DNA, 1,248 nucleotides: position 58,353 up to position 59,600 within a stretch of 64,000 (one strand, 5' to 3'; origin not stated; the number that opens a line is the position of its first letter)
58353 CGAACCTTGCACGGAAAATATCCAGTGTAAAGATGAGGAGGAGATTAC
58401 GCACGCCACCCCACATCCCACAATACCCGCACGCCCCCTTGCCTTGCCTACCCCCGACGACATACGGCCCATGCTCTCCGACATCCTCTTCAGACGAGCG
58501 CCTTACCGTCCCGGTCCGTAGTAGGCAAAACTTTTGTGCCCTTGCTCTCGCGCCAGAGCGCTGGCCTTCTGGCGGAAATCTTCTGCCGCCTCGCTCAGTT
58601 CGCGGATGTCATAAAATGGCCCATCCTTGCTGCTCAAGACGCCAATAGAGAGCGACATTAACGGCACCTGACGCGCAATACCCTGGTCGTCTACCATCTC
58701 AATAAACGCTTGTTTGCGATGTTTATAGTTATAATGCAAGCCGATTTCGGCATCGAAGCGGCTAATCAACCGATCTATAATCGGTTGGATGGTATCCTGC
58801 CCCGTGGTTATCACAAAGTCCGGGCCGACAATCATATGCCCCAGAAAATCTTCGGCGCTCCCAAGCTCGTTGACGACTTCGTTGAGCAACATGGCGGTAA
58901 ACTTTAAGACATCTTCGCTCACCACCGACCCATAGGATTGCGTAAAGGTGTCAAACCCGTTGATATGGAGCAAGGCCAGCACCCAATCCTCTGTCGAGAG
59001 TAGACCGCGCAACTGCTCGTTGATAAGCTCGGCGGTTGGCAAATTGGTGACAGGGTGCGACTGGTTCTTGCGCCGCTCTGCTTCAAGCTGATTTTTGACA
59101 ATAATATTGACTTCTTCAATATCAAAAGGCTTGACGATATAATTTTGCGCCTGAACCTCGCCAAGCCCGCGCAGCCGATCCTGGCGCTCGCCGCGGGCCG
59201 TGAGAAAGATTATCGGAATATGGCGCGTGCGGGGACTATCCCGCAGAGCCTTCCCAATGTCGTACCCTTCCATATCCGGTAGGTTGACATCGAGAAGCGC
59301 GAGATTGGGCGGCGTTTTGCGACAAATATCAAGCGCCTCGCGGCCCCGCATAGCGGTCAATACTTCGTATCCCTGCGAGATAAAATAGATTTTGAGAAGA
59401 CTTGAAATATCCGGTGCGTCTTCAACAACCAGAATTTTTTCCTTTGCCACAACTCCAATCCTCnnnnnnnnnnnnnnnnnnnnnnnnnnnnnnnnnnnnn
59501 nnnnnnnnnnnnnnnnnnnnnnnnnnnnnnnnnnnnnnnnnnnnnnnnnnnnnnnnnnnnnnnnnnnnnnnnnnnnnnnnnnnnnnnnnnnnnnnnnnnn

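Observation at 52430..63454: Signalling gene array in which one intact histidine kinase is surrounded by five proteins with degenerate catalytic motifs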

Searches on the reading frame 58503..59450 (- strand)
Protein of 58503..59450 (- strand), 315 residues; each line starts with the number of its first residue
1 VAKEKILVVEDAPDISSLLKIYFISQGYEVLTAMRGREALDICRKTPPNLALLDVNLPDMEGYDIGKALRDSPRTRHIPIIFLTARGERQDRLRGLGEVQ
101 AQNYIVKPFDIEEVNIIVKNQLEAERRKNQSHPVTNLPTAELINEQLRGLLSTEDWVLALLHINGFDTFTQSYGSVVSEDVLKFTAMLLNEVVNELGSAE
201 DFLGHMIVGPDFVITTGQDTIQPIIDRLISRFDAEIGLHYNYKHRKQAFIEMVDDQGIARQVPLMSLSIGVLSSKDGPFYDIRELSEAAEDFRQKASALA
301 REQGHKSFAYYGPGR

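Call 4: search_protein_families(library=pfam, proteins=[window:58503-59450:-], max_evalue=0.01)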
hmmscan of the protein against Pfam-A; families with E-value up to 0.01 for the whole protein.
window:58503-59450:- (315 aa): 2 families
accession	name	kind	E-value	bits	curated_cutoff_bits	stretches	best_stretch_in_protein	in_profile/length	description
PF00072.30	Response_reg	-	2.8e-24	85.9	30.2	1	6-115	1-107/111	Response regulator receiver domain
PF00990.26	GGDEF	-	0.00065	20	23.8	0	134-195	6-72/161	Diguanylate cyclase, GGDEF domain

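Call 5: search_protein_families(library=ncbifam, proteins=[window:58503-59450:-], max_evalue=0.01)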
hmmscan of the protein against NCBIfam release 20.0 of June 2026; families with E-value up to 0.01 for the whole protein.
window:58503-59450:- (315 aa): 95 families (the best 25 are shown)
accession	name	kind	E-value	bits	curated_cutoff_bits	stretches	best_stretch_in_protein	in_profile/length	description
TIGR02154.1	PhoB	equivalog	6.5e-28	97.6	296.2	1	3-131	2-129/226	phosphate regulon transcriptional regulator PhoB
NF007135.0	PRK09581.1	equivalog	2e-27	96.1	474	1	5-117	4-113/457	PleD family two-component system response regulator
NF008296.0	PRK11083.1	equivalog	3.8e-27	95.2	273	1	1-140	1-136/228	two-component system response regulator CreB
NF053854.1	RespRegPhoBBctds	equivalog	9e-26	90.6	270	1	6-131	1-124/225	two-component system response regulator PhoB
NF033117.2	vanR_ACDEGLN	exception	1e-24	87.4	350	1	6-136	1-127/226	VanR-ABDEGLN family response regulator transcription factor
NF045944.1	ResRegRpaBCyano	equivalog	5.5e-24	84.8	330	1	7-129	1-119/229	response regulator transcription factor RpaB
NF007982.1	PRK10710.1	equivalog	3.3e-23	82.5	380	1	3-145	7-142/235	envelope stress response regulator BaeR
NF040689.1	MtrAB_MtrA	equivalog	5.3e-23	81.5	300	1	6-130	1-121/219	MtrAB system response regulator MtrA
TIGR01387.1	cztR_silR_copR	subfamily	1.2e-21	77.4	279.2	1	6-132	1-125/218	heavy metal response regulator transcription factor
NF040534.1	resp_reg_YycF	equivalog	1.8e-21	76.4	340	1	5-131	2-124/231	response regulator YycF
NF008034.0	PRK10766.1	equivalog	2.4e-21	76.3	275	1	4-122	3-117/231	two-component system response regulator TorR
NF007005.1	PRK09468.1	equivalog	4.5e-21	75.4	331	1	3-133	3-127/237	osmolarity response regulator transcription factor OmpR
NF008469.0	PRK11361.1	equivalog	6.4e-21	74.6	714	1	2-130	3-128/461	acetoacetate metabolism transcriptional regulator AtoC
NF000404.1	vanR-D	exception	9.8e-21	74.3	500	1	3-132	2-126/232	vancomycin resistance response regulator transcription factor VanR-D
NF000403.1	vanR-C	exception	4.5e-20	72.2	480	1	3-134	2-129/231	vancomycin resistance response regulator transcription factor VanR-C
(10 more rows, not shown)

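Call 16: search_solved_structures(query=window:58503-59450:-, max_evalue=0.01, show_alignments=0)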
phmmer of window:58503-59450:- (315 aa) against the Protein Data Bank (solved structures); distinct sequences matched with E-value up to 0.01: 262 (the best 60 are shown).
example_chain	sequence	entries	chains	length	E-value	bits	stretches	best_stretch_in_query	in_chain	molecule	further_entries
9g85_A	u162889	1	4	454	6.3e-25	91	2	5-110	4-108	Response regulator PleD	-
2wb4_A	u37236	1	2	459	6.4e-25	91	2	5-110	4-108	DIGUANYLATE CYCLASE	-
9g86_A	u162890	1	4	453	7.6e-25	90.7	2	5-110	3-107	Response regulator PleD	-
1w25_A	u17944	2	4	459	7.8e-25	90.7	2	5-110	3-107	STALKED-CELL DIFFERENTIATION CONTROLLING PROTEIN | RESPONSE REGULATOR PLED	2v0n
8fk2_A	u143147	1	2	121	6.1e-20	74.6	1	4-122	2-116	Putative response regulator CovR VicR-like protein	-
1nxo_A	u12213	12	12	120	6.2e-20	74.6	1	4-122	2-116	DNA-binding response regulator | Response regulator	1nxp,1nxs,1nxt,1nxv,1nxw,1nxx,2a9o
6eb7_A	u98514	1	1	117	1.1e-19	73.9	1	5-120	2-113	DNA-binding response regulator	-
9ji3_J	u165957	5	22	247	3.8e-19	72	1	4-123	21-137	DNA-binding response regulator | Possible two component system response transcriptional positive regulator PhoP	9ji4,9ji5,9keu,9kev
3r0j_A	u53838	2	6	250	3.9e-19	72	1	4-123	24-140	POSSIBLE TWO COMPONENT SYSTEM RESPONSE TRANSCRIPTIONAL POSITIVE REGULATOR PHOP | Response regulator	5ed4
1mvo_A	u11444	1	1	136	5.2e-19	71.6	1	4-125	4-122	PhoP response regulator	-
3t6k_A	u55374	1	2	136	9.4e-19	70.7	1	4-128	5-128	Response regulator receiver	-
2jvk_A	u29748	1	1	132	9.7e-19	70.7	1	1-126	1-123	Sporulation initiation phosphotransferase F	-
1pey_A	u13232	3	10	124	4.2e-18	68.6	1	1-123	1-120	Sporulation initiation phosphotransferase F | SPORULATION RESPONSE REGULATORY PROTEIN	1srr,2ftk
2jvj_A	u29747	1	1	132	7.9e-18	67.7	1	1-126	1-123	Sporulation initiation phosphotransferase F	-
1fsp_A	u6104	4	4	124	8e-18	67.7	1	1-123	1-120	STAGE 0 SPORULATION PROTEIN F | SPORULATION RESPONSE REGULATORY PROTEIN | Sporulation initiation phosphotransferase F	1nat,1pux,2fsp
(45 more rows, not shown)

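Call 19: find_homologous_proteins(query=window:58503-59450:-, max_evalue=1e-10)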
Query window:58503-59450:- (315 aa): 2572 proteins with E <= 1e-10 among 6483 candidates; the best 120 are listed.
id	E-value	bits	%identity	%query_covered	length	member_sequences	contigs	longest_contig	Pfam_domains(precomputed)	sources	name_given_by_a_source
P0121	3.4e-204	694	100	100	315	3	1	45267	PF00072.31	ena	-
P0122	4.6e-190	648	93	100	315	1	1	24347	PF00072.31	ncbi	-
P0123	2.3e-168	577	83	99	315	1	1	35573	PF00990.27,PF00072.31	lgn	-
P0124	1.2e-166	571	81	99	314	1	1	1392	PF00072.31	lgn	-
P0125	2.3e-165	567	80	100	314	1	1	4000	PF00072.31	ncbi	-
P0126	4.1e-165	566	78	100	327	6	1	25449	PF00072.31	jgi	jgi:DNA-binding response OmpR family regulator/predicted metal-dependent hydrolase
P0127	3.8e-164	563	80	99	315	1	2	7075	PF00072.31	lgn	-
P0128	4.2e-164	563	79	99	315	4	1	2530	PF00072.31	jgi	-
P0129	1.8e-163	561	81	99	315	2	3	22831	PF00072.31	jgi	jgi:DNA-binding response OmpR family regulator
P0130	2.4e-161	554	78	99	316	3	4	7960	PF00072.31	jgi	jgi:DNA-binding response OmpR family regulator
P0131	3.7e-161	553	79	100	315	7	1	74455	PF00072.31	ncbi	-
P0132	3.4e-160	550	79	99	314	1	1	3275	PF00072.31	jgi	jgi:DNA-binding response OmpR family regulator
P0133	5.1e-160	549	78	99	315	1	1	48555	PF00072.31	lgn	-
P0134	5.8e-160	549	77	99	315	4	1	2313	PF00072.31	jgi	-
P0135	1.2e-159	548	79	100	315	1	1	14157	PF00990.27,PF00072.31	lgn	-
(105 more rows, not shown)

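Call 29: predict_structure(alignment_id=A2)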
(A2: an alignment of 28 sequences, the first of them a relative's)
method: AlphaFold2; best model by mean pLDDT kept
length: 315 residues; sequences in the alignment: 28
mean_pLDDT: 77.2   pTM: 0.59
mean pLDDT of the five models: 77.2, 72.2, 71.0, 70.4, 69.5
residues with pLDDT >= 90: 81; 70-90: 148; 50-70: 64; < 50: 22
segments of 3 or more residues with pLDDT < 50: 86-104
pLDDT, mean of each block of 10 residues (from residue 1): 74 62 77 77 80 63 71 70 55 37 50 65 59 81 89 92 88 78 90 88 84 92 95 77 69 80 88 90 92 94 90 74
secondary structure, 60 per line:
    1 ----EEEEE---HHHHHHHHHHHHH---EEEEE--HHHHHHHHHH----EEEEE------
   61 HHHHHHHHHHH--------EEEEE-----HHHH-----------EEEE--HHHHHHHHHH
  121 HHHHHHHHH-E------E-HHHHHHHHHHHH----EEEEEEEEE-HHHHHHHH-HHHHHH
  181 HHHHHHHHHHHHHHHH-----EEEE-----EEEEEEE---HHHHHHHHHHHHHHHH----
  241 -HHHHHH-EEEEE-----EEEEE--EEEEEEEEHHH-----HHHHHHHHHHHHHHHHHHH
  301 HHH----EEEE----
elements in order: E5-9 H13-25 E29-33 H36-45 E50-54 H61-71 E80-84 H90-93 E105-108 H111-129 H140-151 E156-164 H166-173 H175-196 E202-205 E211-217 H221-236 H242-247 E249-253 E259-263 E266-273 H282-303 E308-311

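Call 32: fold_search(model_id=the predicted structure, library=pdb)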
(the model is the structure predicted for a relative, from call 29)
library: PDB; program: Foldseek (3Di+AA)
matches with E <= 10: 1636; with E <= 0.001: 581
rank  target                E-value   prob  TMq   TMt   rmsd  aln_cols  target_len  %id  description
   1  3bre_B                6.3e-20  1.00  0.41  0.40  18.4       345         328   19  Crystal Structure of P.aeruginosa PA3702 (released 2008-04-01)
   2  3bre_A                3.2e-19  1.00  0.42  0.41  18.6       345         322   18  Crystal Structure of P.aeruginosa PA3702 (released 2008-04-01)
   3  9g86_A                4.0e-18  1.00  0.40  0.29  14.2       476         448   17  Structure of Response regulator PleD in complex with c-diGMP and pppGpp (released 2025-08-06)
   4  9g85_A                4.6e-18  1.00  0.41  0.30  11.1       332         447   19  Structure of Response regulator PleD in complex with c-diGMP and ppGpp (released 2025-08-06)
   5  6zxb_A                2.2e-17  1.00  0.44  0.47  14.7       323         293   21  Diguanylate cyclase DgcR (I-site mutant) in native state (released 2021-03-31)
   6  1w25_A                2.2e-17  1.00  0.40  0.28  11.6       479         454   16  Response regulator PleD in complex with c-diGMP (released 2004-11-18)
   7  9g85_B                2.6e-17  1.00  0.39  0.29  11.4       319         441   20  Structure of Response regulator PleD in complex with c-diGMP and ppGpp (released 2025-08-06)
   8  2wb4_A                2.8e-17  1.00  0.40  0.28  19.3       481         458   17  activated diguanylate cyclase PleD in complex with c-di-GMP (released 2010-04-21)
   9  9g85_D                3.4e-17  1.00  0.37  0.27  14.3       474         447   17  Structure of Response regulator PleD in complex with c-diGMP and ppGpp (released 2025-08-06)
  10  9g85_C                3.8e-17  1.00  0.40  0.29  15.3       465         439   18  Structure of Response regulator PleD in complex with c-diGMP and ppGpp (released 2025-08-06)
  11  9g86_B                8.5e-17  1.00  0.39  0.29  15.2       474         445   18  Structure of Response regulator PleD in complex with c-diGMP and pppGpp (released 2025-08-06)
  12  6zxm_A                4.1e-16  1.00  0.41  0.43  10.3       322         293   21  Diguanylate cyclase DgcR in complex with c-di-GMP (released 2021-03-31)
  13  2v0n_A                4.1e-16  1.00  0.41  0.29  18.4       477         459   16  ACTIVATED RESPONSE REGULATOR PLED IN COMPLEX WITH C-DIGMP AND GTP- ALPHA-S (released 2007-08-21)
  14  2wb4_B                1.2e-15  1.00  0.40  0.30  16.3       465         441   16  activated diguanylate cyclase PleD in complex with c-di-GMP (released 2010-04-21)
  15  3i5a                  1.9e-15  1.00  0.41  0.40  19.2       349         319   16  Crystal structure of full-length WpsR from Pseudomonas syringae (released 2009-08-18)
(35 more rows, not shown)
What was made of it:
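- On GGDEF diguanylate cyclase (RR C-domain): Foldseek top hits are WspR, PleD and DgcR, E down to 6e-20 (calls 29, 32).
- Checked: The AF2 model's best Foldseek hits are WspR, PleD and DgcR (calls 29, 32).
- It matches WspR, PleD and DgcR (call 32). The fold is a bona fide GGDEF domain (call 32).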

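Call 33: search_solved_structures(query=A2, max_evalue=1e-10, show_alignments=2)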
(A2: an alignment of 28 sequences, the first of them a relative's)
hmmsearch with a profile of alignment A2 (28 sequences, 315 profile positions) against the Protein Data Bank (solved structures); distinct sequences matched with E-value up to 1e-10: 88 (the best 60 are shown).
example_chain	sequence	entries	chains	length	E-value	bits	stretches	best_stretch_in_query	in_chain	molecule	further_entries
9g85_A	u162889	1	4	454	5.5e-30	107.6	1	4-111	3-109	Response regulator PleD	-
2wb4_A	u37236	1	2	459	5.6e-30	107.5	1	4-111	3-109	DIGUANYLATE CYCLASE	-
9g86_A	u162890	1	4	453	6.5e-30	107.3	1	5-111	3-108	Response regulator PleD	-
1w25_A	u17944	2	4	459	6.8e-30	107.3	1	5-111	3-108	STALKED-CELL DIFFERENTIATION CONTROLLING PROTEIN | RESPONSE REGULATOR PLED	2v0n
9ji3_J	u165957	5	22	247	1.3e-23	86.6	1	4-144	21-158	DNA-binding response regulator | Possible two component system response transcriptional positive regulator PhoP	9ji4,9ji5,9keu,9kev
3r0j_A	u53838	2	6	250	1.4e-23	86.6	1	4-144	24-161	POSSIBLE TWO COMPONENT SYSTEM RESPONSE TRANSCRIPTIONAL POSITIVE REGULATOR PHOP | Response regulator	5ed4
1mvo_A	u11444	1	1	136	3.4e-22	82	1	4-125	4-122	PhoP response regulator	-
1nxo_A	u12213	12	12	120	1e-21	80.4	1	4-123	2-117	DNA-binding response regulator | Response regulator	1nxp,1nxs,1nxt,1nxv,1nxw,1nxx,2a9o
6eb7_A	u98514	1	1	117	1.8e-21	79.6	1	5-122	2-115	DNA-binding response regulator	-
8fk2_A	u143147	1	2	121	4.2e-21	78.4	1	4-124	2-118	Putative response regulator CovR VicR-like protein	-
9dvt_R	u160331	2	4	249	5.6e-21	78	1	3-129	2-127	DNA-binding dual master transcriptional regulator RpaA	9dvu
2zwm_A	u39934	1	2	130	6.1e-21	77.9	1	4-125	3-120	Transcriptional regulatory protein yycF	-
2jvk_A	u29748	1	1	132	7.8e-21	77.5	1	1-123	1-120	Sporulation initiation phosphotransferase F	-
3f6p_A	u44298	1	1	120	1e-20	77.1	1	4-123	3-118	Transcriptional regulatory protein yycF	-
1pey_A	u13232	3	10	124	1.6e-20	76.5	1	1-122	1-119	Sporulation initiation phosphotransferase F | SPORULATION RESPONSE REGULATORY PROTEIN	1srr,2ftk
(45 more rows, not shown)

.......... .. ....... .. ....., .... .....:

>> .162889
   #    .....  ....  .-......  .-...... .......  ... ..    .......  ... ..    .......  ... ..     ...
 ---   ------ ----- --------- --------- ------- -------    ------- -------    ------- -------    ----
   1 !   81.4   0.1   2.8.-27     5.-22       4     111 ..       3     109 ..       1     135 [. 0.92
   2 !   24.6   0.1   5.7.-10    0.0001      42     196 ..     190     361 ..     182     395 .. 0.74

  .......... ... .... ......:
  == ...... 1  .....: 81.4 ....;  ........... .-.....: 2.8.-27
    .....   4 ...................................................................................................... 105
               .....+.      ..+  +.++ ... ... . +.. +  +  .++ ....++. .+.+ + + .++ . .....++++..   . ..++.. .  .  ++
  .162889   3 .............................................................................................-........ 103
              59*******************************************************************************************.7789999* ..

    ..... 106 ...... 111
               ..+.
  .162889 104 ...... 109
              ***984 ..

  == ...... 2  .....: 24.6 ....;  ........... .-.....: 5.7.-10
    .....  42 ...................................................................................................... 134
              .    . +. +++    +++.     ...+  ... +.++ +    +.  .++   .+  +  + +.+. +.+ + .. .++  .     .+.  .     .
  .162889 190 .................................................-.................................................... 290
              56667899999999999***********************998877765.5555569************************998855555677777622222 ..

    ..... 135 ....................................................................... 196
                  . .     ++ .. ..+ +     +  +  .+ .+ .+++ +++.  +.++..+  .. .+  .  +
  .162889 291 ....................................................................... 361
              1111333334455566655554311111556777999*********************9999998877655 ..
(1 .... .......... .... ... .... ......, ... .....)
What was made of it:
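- The PleD alignment shows the catalytic and guanine-binding residues replaced (call 33). The guanine-contacting N335 and D344 equivalents are T and E, and the phosphate/metal residues are replaced (call 33).
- Tried and rejected: I rejected it because all top structural and profile matches are GGDEF proteins (calls 32, 33).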
